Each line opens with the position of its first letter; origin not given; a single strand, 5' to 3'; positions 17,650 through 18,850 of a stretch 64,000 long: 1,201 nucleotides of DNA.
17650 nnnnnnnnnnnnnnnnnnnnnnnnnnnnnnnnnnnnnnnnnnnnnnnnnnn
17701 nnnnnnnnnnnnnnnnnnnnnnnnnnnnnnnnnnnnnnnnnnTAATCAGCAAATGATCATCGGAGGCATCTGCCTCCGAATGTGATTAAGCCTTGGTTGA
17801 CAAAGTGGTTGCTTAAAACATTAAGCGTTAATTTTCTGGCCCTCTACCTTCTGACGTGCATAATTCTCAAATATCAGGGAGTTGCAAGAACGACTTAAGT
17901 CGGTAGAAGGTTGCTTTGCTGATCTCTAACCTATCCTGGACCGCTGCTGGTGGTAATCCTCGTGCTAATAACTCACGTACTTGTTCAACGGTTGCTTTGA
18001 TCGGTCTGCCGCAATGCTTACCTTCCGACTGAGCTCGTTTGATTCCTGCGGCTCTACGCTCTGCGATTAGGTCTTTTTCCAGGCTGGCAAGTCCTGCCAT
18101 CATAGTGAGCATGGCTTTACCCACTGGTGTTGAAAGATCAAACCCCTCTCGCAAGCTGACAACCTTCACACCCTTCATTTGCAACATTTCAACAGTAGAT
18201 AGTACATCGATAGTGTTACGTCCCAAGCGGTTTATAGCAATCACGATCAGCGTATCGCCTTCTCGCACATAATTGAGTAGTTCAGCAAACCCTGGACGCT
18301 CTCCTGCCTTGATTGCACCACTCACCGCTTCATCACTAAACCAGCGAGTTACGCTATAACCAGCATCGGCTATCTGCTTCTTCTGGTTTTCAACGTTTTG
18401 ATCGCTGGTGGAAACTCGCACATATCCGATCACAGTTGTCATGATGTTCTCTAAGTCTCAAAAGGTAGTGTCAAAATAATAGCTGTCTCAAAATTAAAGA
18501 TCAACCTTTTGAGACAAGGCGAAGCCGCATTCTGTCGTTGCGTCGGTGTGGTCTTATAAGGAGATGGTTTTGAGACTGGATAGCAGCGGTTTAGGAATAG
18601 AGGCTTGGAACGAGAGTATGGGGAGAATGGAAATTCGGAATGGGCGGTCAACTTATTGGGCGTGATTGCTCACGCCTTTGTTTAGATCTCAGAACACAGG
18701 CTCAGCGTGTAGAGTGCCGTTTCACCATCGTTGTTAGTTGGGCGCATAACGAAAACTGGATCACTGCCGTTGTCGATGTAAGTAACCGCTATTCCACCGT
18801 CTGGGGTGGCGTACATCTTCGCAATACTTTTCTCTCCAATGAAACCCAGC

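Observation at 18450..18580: Clustered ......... motifs upstream of the serine recombinase (candidate res site)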

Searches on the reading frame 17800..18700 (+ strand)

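Call 21: search_protein_families(library=ncbifam, proteins=[L003:9883-10233:-], max_evalue=0.01)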
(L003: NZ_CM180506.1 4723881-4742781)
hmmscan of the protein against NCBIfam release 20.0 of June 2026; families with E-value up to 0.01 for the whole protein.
L003:9883-10233:- (116 aa): 0 families

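Call 42: search_protein_families(library=phrogs, proteins=[L003:9883-10233:-, L002:12386-13051:+, L002:3040-4341:+, L004:12710-13483:+], max_evalue=0.001)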
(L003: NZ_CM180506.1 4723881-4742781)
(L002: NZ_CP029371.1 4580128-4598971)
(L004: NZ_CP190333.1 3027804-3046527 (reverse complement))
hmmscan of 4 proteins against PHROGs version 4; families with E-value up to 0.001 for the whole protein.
L003:9883-10233:- (116 aa): 1 family
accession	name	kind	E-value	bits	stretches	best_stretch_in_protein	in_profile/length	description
phrog_35183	-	unknown function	1.7e-27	96.9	1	1-116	1-115/115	-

L002:12386-13051:+ (221 aa): 7 families
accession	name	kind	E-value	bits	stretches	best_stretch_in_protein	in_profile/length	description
phrog_270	-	DNA, RNA and nucleotide metabolism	4.1e-09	37.3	1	30-119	43-130/383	replication initiation protein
phrog_428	-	DNA, RNA and nucleotide metabolism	3.5e-07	30.7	1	33-114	104-187/455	replication initiation protein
phrog_8102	-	DNA, RNA and nucleotide metabolism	2.3e-06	27.9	1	31-118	31-113/337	replication initiation protein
phrog_391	-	DNA, RNA and nucleotide metabolism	3.2e-05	24.7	1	50-118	33-103/298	replication initiation O-like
phrog_186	-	DNA, RNA and nucleotide metabolism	0.00014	22.6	1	36-107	43-118/308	DnaD-like helicase loader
phrog_22534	-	unknown function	0.00023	22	1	23-94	15-83/111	-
phrog_1835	-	DNA, RNA and nucleotide metabolism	0.00064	20.1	1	69-135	81-152/301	HTH DNA binding protein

L002:3040-4341:+ (433 aa): 2 families
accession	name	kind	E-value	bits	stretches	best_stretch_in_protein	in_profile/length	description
phrog_1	-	integration and excision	1.4e-26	94.9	1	12-417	120-435/611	integrase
phrog_216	-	integration and excision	7.1e-11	42.7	1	256-419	68-226/301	integrase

L004:12710-13483:+ (257 aa): 0 families

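Call 61: search_protein_families(library=pfam, proteins=[L002:12386-13051:+, L004:12710-13483:+, L003:9883-10233:-, L004:9806-10120:-, L004:10130-10477:-, L002:13155-13586:-], max_evalue=0.01)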
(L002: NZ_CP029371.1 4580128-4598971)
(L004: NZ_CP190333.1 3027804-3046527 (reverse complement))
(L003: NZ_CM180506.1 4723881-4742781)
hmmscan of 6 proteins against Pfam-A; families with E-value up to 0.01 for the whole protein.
L002:12386-13051:+ (221 aa): 2 families
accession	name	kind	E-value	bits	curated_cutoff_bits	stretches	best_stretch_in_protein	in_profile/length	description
PF13730.12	HTH_36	-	1.5e-07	31.5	25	1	36-85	7-55/55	Helix-turn-helix domain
PF08279.18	HTH_11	-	0.0016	18.8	25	1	58-94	19-53/55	HTH domain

L004:12710-13483:+ (257 aa): 0 families

L003:9883-10233:- (116 aa): 0 families

L004:9806-10120:- (104 aa): 0 families

L004:10130-10477:- (115 aa): 0 families

L002:13155-13586:- (143 aa): 1 family
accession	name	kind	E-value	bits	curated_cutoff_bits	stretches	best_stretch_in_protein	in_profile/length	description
PF22522.2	DUF6998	-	1.7e-10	41.4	27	1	21-124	19-121/136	Family of unknown function (DUF6998)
